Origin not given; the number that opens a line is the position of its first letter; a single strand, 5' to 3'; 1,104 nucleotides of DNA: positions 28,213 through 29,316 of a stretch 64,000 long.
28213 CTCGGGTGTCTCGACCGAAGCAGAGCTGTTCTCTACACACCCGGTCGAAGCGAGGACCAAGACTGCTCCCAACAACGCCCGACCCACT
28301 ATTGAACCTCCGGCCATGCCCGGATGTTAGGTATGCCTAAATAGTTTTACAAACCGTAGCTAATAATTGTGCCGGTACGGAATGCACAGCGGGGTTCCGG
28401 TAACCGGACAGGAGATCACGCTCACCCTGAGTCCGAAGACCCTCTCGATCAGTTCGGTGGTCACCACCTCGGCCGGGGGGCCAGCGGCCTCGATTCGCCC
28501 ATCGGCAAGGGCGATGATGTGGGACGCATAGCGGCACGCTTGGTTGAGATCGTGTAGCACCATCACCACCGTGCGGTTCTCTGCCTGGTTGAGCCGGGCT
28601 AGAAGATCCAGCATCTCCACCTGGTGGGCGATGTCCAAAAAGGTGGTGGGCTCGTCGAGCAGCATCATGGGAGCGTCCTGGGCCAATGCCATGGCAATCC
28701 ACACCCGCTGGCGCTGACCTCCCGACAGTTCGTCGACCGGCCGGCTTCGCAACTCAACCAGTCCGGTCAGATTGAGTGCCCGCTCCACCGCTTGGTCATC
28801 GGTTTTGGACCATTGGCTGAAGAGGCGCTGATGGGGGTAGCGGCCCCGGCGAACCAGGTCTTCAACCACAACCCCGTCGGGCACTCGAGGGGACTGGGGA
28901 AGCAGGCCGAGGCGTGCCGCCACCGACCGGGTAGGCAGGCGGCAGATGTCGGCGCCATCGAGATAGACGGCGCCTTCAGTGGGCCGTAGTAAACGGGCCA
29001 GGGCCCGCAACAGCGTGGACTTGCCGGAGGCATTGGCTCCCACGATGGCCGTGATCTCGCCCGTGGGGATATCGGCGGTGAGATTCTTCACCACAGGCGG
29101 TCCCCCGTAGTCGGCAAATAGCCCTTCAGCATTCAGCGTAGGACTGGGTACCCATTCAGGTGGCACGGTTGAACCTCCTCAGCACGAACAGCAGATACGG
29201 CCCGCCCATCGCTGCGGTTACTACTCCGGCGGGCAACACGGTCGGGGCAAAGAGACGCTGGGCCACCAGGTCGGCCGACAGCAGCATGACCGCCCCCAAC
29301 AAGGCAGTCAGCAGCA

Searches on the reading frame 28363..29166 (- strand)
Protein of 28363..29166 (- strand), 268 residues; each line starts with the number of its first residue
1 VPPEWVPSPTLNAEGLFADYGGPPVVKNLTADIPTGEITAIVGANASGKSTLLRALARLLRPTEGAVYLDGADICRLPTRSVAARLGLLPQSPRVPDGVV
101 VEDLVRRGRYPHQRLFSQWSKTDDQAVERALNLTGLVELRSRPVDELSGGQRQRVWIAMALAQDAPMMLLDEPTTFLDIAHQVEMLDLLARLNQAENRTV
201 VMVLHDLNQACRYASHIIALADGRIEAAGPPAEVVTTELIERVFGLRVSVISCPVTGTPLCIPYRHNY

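Call 95: search_protein_families(library=pfam, alignment_id=A6, max_evalue=0.001)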
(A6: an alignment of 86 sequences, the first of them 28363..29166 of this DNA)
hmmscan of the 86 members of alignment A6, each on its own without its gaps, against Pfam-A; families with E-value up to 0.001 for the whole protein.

A. member 1, window:28363-29166:- (268 aa): 8 families
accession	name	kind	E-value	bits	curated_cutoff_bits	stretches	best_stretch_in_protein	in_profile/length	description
PF00005.33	ABC_tran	-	4.6e-33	115.2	25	1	26-175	1-137/137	ABC transporter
PF13304.12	AAA_21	-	6.1e-11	43.4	27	1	38-62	1-25/304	AAA domain, putative AbiEii toxin, Type IV TA system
PF02463.25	SMC_N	-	5.4e-08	33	40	0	144-196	134-190/220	RecF/RecN/SMC N terminal domain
PF09818.15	ABC_ATPase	-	9.7e-07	28.5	23.2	1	33-58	77-101/283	P-loop domain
PF13555.12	AAA_29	-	2.2e-06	27.7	27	1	31-64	17-50/61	P-loop containing region of AAA domain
PF13175.12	AAA_15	-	2.6e-05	24.5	32.1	1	37-77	23-68/374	AAA ATPase domain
PF13191.12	AAA_16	-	5.3e-05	24.2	32.6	1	34-209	22-143/167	AAA ATPase domain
PF13476.12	AAA_23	-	0.00054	21.1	27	1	37-57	20-40/201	AAA domain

B. families by the number of members that match (of 86 scanned): 115 families (the first 25 are shown)
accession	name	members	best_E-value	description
PF00106.31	adh_short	5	4.5e-47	short chain dehydrogenase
PF13561.12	adh_short_C2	5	5.1e-47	Enoyl-(Acyl carrier protein) reductase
PF08659.16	KR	5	2.5e-10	KR domain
PF02775.26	TPP_enzyme_C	4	2.6e-53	Thiamine pyrophosphate enzyme, C-terminal TPP binding domain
PF00205.28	TPP_enzyme_M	4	1.5e-48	Thiamine pyrophosphate enzyme, central domain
PF02776.23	TPP_enzyme_N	4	1e-41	Thiamine pyrophosphate enzyme, N-terminal TPP binding domain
PF00005.33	ABC_tran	4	4.3e-33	ABC transporter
PF13304.12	AAA_21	4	6.1e-11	AAA domain, putative AbiEii toxin, Type IV TA system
PF07991.19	KARI_N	3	4.6e-71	Acetohydroxy acid isomeroreductase, NADPH-binding domain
PF07690.21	MFS_1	3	1.9e-34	Major Facilitator Superfamily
PF01850.27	PIN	3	5.5e-14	PIN domain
PF00083.30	Sugar_tr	3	1.6e-11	Sugar (and other) transporter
PF02826.25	2-Hacid_dh_C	3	2.9e-09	D-isomer specific 2-hydroxyacid dehydrogenase, NAD binding domain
PF13347.12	MFS_2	3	8.1e-09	MFS/sugar transport protein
PF01370.27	Epimerase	3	0.00018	NAD dependent epimerase/dehydratase family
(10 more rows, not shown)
